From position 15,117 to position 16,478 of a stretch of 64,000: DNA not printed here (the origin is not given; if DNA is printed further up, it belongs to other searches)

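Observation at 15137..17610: Duplicated tRNA-Gln genes bracketing a radical-SAM/SPASM + GT2 islet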

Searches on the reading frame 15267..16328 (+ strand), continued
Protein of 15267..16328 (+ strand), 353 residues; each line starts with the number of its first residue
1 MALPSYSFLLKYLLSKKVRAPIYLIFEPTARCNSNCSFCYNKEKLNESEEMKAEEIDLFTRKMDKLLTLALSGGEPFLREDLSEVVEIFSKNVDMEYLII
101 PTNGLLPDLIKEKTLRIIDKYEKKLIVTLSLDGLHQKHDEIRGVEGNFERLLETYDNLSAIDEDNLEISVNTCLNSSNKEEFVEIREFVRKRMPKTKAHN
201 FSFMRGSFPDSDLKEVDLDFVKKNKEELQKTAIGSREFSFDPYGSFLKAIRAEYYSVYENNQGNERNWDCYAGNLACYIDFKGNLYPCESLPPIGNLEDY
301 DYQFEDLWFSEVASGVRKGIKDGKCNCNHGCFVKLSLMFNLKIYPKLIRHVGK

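Call 31: list_cluster_members(proteins=[P0001, window:15267-16325:+])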
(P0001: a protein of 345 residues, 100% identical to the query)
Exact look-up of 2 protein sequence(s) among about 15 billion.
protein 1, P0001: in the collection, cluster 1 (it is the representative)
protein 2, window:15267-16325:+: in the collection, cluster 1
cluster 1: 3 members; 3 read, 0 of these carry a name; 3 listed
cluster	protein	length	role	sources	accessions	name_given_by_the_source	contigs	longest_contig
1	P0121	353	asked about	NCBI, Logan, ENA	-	-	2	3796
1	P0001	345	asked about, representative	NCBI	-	-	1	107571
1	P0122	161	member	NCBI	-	-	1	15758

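Call 38: find_homologous_proteins(query=L001:1-1215:-, max_evalue=0.00001)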
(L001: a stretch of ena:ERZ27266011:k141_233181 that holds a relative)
Query L001:1-1215:- (405 aa): 2 proteins with E <= 0.00001 among 3258 candidates.
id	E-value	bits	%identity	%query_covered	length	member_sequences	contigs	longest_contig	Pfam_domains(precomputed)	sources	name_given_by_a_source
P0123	1.3e-175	602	63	96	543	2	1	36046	-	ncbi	-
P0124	5.7e-132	459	55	90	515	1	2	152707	-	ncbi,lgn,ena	-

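Call 39: find_encoding_contigs(protein=P0123, flank=10000, max_places=3)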
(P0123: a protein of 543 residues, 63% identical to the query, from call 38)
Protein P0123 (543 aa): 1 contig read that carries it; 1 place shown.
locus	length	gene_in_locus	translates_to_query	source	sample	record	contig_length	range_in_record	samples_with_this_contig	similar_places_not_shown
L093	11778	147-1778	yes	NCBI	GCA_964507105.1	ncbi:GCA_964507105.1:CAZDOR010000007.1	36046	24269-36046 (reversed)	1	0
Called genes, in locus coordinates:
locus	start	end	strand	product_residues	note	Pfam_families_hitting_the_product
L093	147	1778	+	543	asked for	-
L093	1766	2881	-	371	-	PF05496:RuvB_N (weak), PF13177:DNA_pol3_delta2, PF13401:AAA_22 (faint), PF00004:AAA, PF22608:DNAX_ATPase_lid, PF12169:DNA_pol3_gamma3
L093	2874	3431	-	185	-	PF06695:Sm_multidrug_ex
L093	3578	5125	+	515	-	-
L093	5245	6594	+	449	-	PF01406:tRNA-synt_1e, PF09334:tRNA-synt_1g, PF01921:tRNA-synt_1f (weak)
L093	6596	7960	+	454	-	PF00772:DnaB, PF13481:AAA_25, PF03796:DnaB_C, PF06745:ATPase (weak)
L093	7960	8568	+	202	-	PF21176:RecR_HhH, PF01751:Toprim, PF13662:Toprim_4, PF21175:RecR_C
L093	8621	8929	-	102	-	PF00829:Ribosomal_L21p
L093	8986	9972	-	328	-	PF06103:DUF948 (faint), PF02646:RmuC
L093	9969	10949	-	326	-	PF01699:Na_Ca_ex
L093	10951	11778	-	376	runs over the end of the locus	PF03222:Trp_Tyr_perm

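Call 40: find_encoding_contigs(protein=P0124, flank=10000, max_places=3)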
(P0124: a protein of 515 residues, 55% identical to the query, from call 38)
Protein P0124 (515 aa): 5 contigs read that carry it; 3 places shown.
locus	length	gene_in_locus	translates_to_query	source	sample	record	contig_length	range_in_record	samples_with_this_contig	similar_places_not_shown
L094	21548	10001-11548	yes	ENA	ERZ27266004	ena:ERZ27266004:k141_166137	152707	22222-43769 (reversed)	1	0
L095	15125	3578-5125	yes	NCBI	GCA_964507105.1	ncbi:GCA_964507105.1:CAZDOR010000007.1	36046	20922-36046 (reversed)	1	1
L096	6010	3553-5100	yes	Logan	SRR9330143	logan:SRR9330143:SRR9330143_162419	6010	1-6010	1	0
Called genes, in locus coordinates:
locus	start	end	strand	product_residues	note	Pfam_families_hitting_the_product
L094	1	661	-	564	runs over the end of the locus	PF06202:GDE_C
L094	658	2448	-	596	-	PF05693:Glycogen_syn, PF08323:Glyco_transf_5, PF00534:Glycos_transf_1 (faint), PF13692:Glyco_trans_1_4 (faint)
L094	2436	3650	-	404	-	PF03065:Glyco_hydro_57, PF01522:Polysacc_deac_1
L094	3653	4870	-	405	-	PF08323:Glyco_transf_5, PF13439:Glyco_transf_4, PF13579:Glyco_trans_4_4, PF20706:GT4-conflict, PF00534:Glycos_transf_1, PF13692:Glyco_trans_1_4, PF13524:Glyco_trans_1_2 (faint)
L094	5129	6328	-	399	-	PF01136:Peptidase_U32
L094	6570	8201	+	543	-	-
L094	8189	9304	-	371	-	PF05496:RuvB_N (weak), PF13177:DNA_pol3_delta2, PF13401:AAA_22 (faint), PF00004:AAA, PF22608:DNAX_ATPase_lid, PF12169:DNA_pol3_gamma3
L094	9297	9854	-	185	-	PF06695:Sm_multidrug_ex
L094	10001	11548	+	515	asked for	-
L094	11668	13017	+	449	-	PF01406:tRNA-synt_1e, PF09334:tRNA-synt_1g, PF01921:tRNA-synt_1f (weak)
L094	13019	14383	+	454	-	PF00772:DnaB, PF13481:AAA_25, PF03796:DnaB_C, PF06745:ATPase (weak)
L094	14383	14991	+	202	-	PF21176:RecR_HhH, PF01751:Toprim, PF13662:Toprim_4, PF21175:RecR_C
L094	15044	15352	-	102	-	PF00829:Ribosomal_L21p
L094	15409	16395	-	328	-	PF06103:DUF948 (faint), PF02646:RmuC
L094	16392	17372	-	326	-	PF01699:Na_Ca_ex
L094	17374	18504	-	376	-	PF03222:Trp_Tyr_perm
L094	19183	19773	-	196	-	-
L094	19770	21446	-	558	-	PF03717:PBP_dimer, PF00905:Transpeptidase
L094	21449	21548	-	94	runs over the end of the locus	-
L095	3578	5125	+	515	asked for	-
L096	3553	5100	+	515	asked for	-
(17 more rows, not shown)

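Call 47: search_protein_families(library=ncbifam, proteins=[L028:8963-9916:+, L029:7330-8835:+, L005:9402-10001:+, L005:12220-12546:+, L005:11061-12053:+], max_evalue=0.001)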
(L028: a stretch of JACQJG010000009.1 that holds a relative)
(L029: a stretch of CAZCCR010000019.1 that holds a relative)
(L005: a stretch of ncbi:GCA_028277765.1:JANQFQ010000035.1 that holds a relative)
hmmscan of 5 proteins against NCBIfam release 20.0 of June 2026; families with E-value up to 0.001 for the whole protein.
L028:8963-9916:+ (317 aa): 25 families
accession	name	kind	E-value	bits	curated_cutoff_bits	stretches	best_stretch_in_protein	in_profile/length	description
NF041875.1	EPS_EpsD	equivalog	1e-41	143.4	370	1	32-249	1-231/325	exopolysaccharide biosynthesis glycosyltransferase EpsD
TIGR03965.1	mycofact_glyco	equivalog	2.6e-39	135.4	280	1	22-269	66-324/467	mycofactocin biosynthesis glycosyltransferase MftF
TIGR03937.1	PgaC_IcaA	equivalog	1.2e-21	77.1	422.3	1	11-235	28-260/407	poly-beta-1,6-N-acetyl-D-glucosamine synthase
TIGR04283.1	glyco_like_mftF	equivalog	1.4e-20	73.8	182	1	32-215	1-175/221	TIGR04283 family arsenosugar biosynthesis glycosyltransferase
NF047683.1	TeichurnBiosyTuaG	equivalog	1.7e-20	73.8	400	1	27-117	3-98/252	teichuronic acid biosynthesis protein TuaG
NF007482.0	PRK10073.1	equivalog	2.5e-16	59.6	423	1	28-117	4-97/334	glycosyltransferase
NF038302.1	EPS_HpsE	equivalog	4.9e-15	55.3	300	1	32-125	3-106/307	hormogonium polysaccharide biosynthesis glycosyltransferase HpsE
NF038299.1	EPS_HpsN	equivalog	1.4e-13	50.6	425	1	30-136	1-112/317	hormogonium polysaccharide biosynthesis glycosyltransferase HpsN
NF041394.1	GtaseAglG_Halo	equivalog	6e-13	48.7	440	1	32-225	3-215/304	glucosyl-dolichyl phosphate glucuronosyltransferase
NF053739.1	GlytfEpsEBac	equivalog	2.5e-11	43.1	450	1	30-213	1-190/265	glycosyltransferase EpsE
TIGR04242.1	nodulat_NodC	equivalog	3.5e-11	42.7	550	1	13-122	31-148/395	chitooligosaccharide synthase NodC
TIGR03111.1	glyc2_xrt_Gpos1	hypoth_equivalog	2e-09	36.7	363.95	1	18-124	37-150/439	TIGR03111 family XrtG-associated glycosyltransferase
NF047588.1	GlcsyltransPgfSStrep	equivalog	5.2e-09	35.7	500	1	32-141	3-121/308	glycosyltransferase PgfS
NF050050.1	ProtGlycPglI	equivalog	5.6e-09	35.8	500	1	29-117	1-95/306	GalNAc(5)-diNAcBac-PP-undecaprenol beta-1,3-glucosyltransferase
TIGR04017.1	WcaA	equivalog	1.2e-08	35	495.75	1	28-116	3-96/279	colanic acid biosynthesis glycosyltransferase WcaA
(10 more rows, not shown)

L029:7330-8835:+ (501 aa): 36 families (the best 25 are shown)
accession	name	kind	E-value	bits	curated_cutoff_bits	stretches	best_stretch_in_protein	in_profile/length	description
TIGR03471.1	HpnJ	equivalog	1.1e-72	245.4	577.6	1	41-485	30-470/472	hopanoid biosynthesis associated radical SAM protein HpnJ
TIGR02026.1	BchE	equivalog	1.8e-60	205.2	481.35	1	43-454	20-433/497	magnesium-protoporphyrin IX monomethyl ester anaerobic oxidative cyclase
NF050148.1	rSAM_ApyD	equivalog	8.6e-46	156.6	750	1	32-408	12-394/645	RiPP biosynthesis radical SAM protein ApyD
TIGR04479.1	bcpD_PhpK_rSAM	subfamily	3.4e-39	134.6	600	1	46-410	73-434/504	PhpK family radical SAM P-methyltransferase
TIGR04014.1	B12_SAM_MJ_0865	equivalog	9.1e-36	123.6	360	1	47-407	13-358/434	methyl-coenzyme M reductase glutamine C-methyltransferase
TIGR04367.1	HpnR_B12_rSAM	equivalog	4.2e-35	121.2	650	1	30-407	6-373/490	hopanoid C-3 methylase HpnR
TIGR04072.2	rSAM_ladder_B12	equivalog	1e-33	116.6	360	2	217-417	180-382/443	lipid biosynthesis B12-binding/radical SAM protein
TIGR04013.1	B12_SAM_MJ_1487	hypoth_equivalog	6.2e-33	114.2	251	1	75-405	34-355/382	TIGR04013 family B12-binding domain/radical SAM domain-containing protein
NF038361.1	rSAM_Sden_1168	equivalog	2.3e-32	112.3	575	1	126-417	189-483/560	Sden_1168 family B12-binding radical SAM P-methyltransferase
NF033070.1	rSAM_AprD4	equivalog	1.1e-31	110.3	500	1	182-422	164-405/456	AprD4 family radical SAM diol-dehydratase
TIGR03975.1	rSAM_ocin_1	subfamily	6.8e-31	107.4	281.85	1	75-379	120-427/606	RiPP maturation radical SAM C-methyltransferase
NF033712.0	B12_rSAM_KedN5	subfamily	5.2e-27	94.3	700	1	63-423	42-407/624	KedN5 family methylcobalamin-dependent radical SAM C-methyltransferase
TIGR04385.1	B12_rSAM_cofa1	equivalog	1.8e-24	86.7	450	1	43-380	18-359/438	B12 lower ligand biosynthesis radical SAM protein BzaD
NF040542.1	rSAM_RCCLKC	equivalog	3.6e-23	82.4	450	1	45-382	13-347/423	arsinothricin biosynthesis radical SAM protein ArsL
TIGR04295.1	B12_rSAM_oligo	hypoth_equivalog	4.9e-23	81.5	400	1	44-340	24-316/422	TIGR04295 family B12-binding domain-containing radical SAM protein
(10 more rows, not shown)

L005:9402-10001:+ (199 aa): 0 families

L005:12220-12546:+ (108 aa): 0 families

L005:11061-12053:+ (330 aa): 10 families
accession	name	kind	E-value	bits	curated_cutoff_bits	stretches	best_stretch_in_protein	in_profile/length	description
TIGR03965.1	mycofact_glyco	equivalog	4.6e-32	111.5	280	1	5-267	73-337/467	mycofactocin biosynthesis glycosyltransferase MftF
NF041875.1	EPS_EpsD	equivalog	9.6e-14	51.5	370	1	8-231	1-230/325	exopolysaccharide biosynthesis glycosyltransferase EpsD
TIGR03937.1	PgaC_IcaA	equivalog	3.8e-10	39.3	422.3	1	3-286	42-329/407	poly-beta-1,6-N-acetyl-D-glucosamine synthase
TIGR04283.1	glyco_like_mftF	equivalog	2.6e-09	37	182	0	8-105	1-99/221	TIGR04283 family arsenosugar biosynthesis glycosyltransferase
NF041394.1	GtaseAglG_Halo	equivalog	2.8e-09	36.7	440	1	8-223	3-233/304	glucosyl-dolichyl phosphate glucuronosyltransferase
NF038302.1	EPS_HpsE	equivalog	4.9e-09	35.6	300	1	41-114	51-122/307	hormogonium polysaccharide biosynthesis glycosyltransferase HpsE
NF038299.1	EPS_HpsN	equivalog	2.2e-08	33.5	425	1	6-115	1-118/317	hormogonium polysaccharide biosynthesis glycosyltransferase HpsN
NF047683.1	TeichurnBiosyTuaG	equivalog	3.3e-06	26.9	400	1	1-107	1-115/252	teichuronic acid biosynthesis protein TuaG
NF050050.1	ProtGlycPglI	equivalog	4.1e-05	23.1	500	1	5-69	1-64/306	GalNAc(5)-diNAcBac-PP-undecaprenol beta-1,3-glucosyltransferase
NF007482.0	PRK10073.1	equivalog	0.0005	19.2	423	1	2-154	2-163/334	glycosyltransferase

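Call 48: search_protein_families(library=pfam, proteins=[L028:8963-9916:+, L029:7330-8835:+, L005:9402-10001:+, L005:12220-12546:+, L094:6570-8201:+], max_evalue=0.01)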
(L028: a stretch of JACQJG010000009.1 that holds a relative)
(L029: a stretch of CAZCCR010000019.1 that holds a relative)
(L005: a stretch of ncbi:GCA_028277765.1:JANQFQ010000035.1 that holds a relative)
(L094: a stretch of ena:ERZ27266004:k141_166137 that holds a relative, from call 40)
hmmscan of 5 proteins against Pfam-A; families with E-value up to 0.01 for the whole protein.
L028:8963-9916:+ (317 aa): 5 families
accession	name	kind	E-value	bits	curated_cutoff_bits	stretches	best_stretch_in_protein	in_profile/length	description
PF00535.33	Glycos_transf_2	-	1.8e-31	109.7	23.3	1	33-143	1-117/168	Glycosyl transferase family 2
PF10111.15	Glyco_tranf_2_2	-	1.3e-13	51.5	27.3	2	33-116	1-92/276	Glycosyltransferase like family 2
PF13641.12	Glyco_tranf_2_3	-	3.1e-12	47.4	27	1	32-236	3-222/230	Glycosyltransferase like family 2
PF13632.12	Glyco_trans_2_3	-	2.7e-09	37.6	27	1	109-301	2-189/198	Glycosyl transferase family group 2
PF02709.20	Glyco_transf_7C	-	0.0058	16.7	23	0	174-218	19-65/78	N-terminal domain of galactosyltransferase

L029:7330-8835:+ (501 aa): 2 families
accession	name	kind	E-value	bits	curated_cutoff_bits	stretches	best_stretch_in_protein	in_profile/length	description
PF04055.27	Radical_SAM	-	2.1e-28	100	29.5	1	222-382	3-166/166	Radical SAM superfamily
PF02310.24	B12-binding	-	3.6e-20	72.5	32.1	1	41-151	10-120/121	B12 binding domain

L005:9402-10001:+ (199 aa): 0 families

L005:12220-12546:+ (108 aa): 0 families

L094:6570-8201:+ (543 aa): 0 families
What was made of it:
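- On GT2 (GT-A) glycosyltransferases: The matches are marginal; the L005 and L028 homologs score much higher (calls 47, 48).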

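Call 69: search_solved_structures(query=window:15267-16325:+, max_evalue=0.001)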
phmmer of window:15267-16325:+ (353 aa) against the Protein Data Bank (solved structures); distinct sequences matched with E-value up to 0.001: 14.
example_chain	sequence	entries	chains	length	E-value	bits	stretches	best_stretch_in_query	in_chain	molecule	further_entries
6efn_A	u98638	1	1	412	3e-12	49.6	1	21-289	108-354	Sporulation killing factor maturation protein SkfB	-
9dfu_A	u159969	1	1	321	1.4e-07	34.2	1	19-181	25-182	Radical SAM core domain-containing protein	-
9dfn_A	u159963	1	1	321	3e-07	33.1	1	20-181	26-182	Radical SAM core domain-containing protein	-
9dgw_A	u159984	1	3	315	4e-07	32.7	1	19-181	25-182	Radical SAM core domain-containing protein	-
9dfw_A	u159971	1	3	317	4.1e-07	32.7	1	19-181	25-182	Radical SAM core domain-containing protein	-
6b4c_A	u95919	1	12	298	4.2e-07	32.6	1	20-181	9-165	Viperin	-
7n7i_A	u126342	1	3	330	5.2e-07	32.4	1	20-181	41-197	Viperin-like enzyme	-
8wm2_A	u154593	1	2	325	1.9e-06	30.5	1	21-105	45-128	Fe-S radical SAM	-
5vsl_A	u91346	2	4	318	4.4e-05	26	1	20-194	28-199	Radical S-adenosyl methionine domain-containing protein 2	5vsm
6q2p_A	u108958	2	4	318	5e-05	25.8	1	20-191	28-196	Radical S-adenosyl methionine domain-containing protein 2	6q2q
7tol_A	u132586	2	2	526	8.9e-05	25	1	26-196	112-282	glycerol dibiphytanyl glycerol tetraether - macrocyclic archaeol synthase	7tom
2fb2_A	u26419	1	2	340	0.00043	22.8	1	19-192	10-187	Molybdenum cofactor biosynthesis protein A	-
7n7h_A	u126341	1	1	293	0.00043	22.8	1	20-183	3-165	VIPERIN-LIKE ENZYME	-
1tv7_A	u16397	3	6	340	0.00067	22.1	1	24-192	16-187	Molybdenum cofactor biosynthesis protein A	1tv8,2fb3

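Call 82: search_protein_families(library=phrogs, proteins=[L001:1-1215:-], max_evalue=0.01)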
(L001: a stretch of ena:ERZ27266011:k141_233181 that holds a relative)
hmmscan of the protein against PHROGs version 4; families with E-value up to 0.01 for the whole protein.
L001:1-1215:- (405 aa): 0 families

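Call 83: predict_structure(alignment_id=A4)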
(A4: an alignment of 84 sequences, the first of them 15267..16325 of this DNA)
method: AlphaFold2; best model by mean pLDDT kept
length: 353 residues; sequences in the alignment: 84
mean_pLDDT: 93.1   pTM: 0.92
mean pLDDT of the five models: 93.1, 92.7, 92.2, 92.0, 91.9
residues with pLDDT >= 90: 294; 70-90: 46; 50-70: 10; < 50: 3
segments of 3 or more residues with pLDDT < 50: none
pLDDT, mean of each block of 10 residues (from residue 1): 64 79 97 94 90 98 96 97 98 97 98 98 98 98 98 99 97 97 97 95 86 92 95 72 90 94 84 96 96 98 97 97 91 94 92 85
secondary structure, 60 per line:
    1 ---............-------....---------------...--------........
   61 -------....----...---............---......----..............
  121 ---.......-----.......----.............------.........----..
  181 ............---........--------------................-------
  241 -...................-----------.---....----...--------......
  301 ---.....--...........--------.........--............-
elements in order: H4-15 E23-26 H53-60 E68-71 H82-93 E97-102 H107-120 E124-130 H136-142 H147-159 E166-174 H179-192 E196-203 H218-233 H242-260 E276-279 E284-286 H297-300 H304-308 H311-321 H330-338 H341-352

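Call 85: fold_search(model_id=the predicted structure, library=pdb)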
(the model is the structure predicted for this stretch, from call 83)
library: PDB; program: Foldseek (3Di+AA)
matches with E <= 10: 1490; with E <= 0.001: 74
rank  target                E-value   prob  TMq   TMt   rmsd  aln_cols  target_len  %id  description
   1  6efn                  9.0e-13  1.00  0.52  0.48   6.5       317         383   21  Structure of a RiPP maturase, SkfB (released 2018-10-24)
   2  5v1s_A                3.6e-11  1.00  0.59  0.50   7.3       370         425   17  Crystal structure of Streptococcus suis SuiB bound to S-adenosylmethionine (released 2017-08-30)
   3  5v1q_A                4.1e-11  1.00  0.61  0.52   6.7       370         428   18  Crystal structure of Streptococcus suis SuiB (released 2017-08-30)
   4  7vob                  5.4e-11  1.00  0.64  0.69   6.2       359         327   17  The crystal structure of a Radical SAM Enzyme BlsE involved in the Biosynthesis of Blasticidin S (released 2022-05-04)
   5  5v1q_B                5.4e-11  1.00  0.59  0.48   7.7       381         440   18  Crystal structure of Streptococcus suis SuiB (released 2017-08-30)
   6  5v1t_A                1.4e-10  1.00  0.60  0.49   7.3       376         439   18  Crystal structure of Streptococcus suis SuiB bound to precursor peptide SuiA (released 2017-08-30)
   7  4k36_A                2.5e-10  1.00  0.62  0.58   7.0       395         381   16  His6 tagged anSMEcpe with bound AdoMet (released 2013-05-08)
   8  4k39_A                3.6e-10  1.00  0.61  0.59   7.4       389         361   15  Native anSMEcpe with bound AdoMet and Cp18Cys peptide (released 2013-05-08)
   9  4k37_B                6.7e-10  1.00  0.57  0.55   8.0       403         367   17  Native anSMEcpe with bound AdoMet (released 2013-05-08)
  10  5v1s_B                1.2e-09  1.00  0.60  0.51   7.9       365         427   19  Crystal structure of Streptococcus suis SuiB bound to S-adenosylmethionine (released 2017-08-30)
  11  4k37_A                1.2e-09  1.00  0.58  0.57   7.8       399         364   16  Native anSMEcpe with bound AdoMet (released 2013-05-08)
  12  4k39_B                1.5e-09  1.00  0.61  0.60   7.1       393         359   17  Native anSMEcpe with bound AdoMet and Cp18Cys peptide (released 2013-05-08)
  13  4k38_A                1.7e-09  1.00  0.60  0.58   7.4       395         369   16  Native anSMEcpe with bound AdoMet and Kp18Cys peptide (released 2013-05-08)
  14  2fb2_B                1.9e-09  1.00  0.55  0.59   7.5       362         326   16  Structure of the MoaA Arg17/266/268/Ala triple mutant (released 2006-05-09)
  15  4k36_B                2.3e-09  1.00  0.58  0.56   7.8       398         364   16  His6 tagged anSMEcpe with bound AdoMet (released 2013-05-08)
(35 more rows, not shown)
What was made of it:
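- Closest known: SPASM/twitch radical SAM enzymes with solved structures. Same: Foldseek probability 1.0, TM 0.5-0.65 (call 85).
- The sugar-modifying rSAM enzymes BlsE, DesII and BtrN are equally close structurally (call 85).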
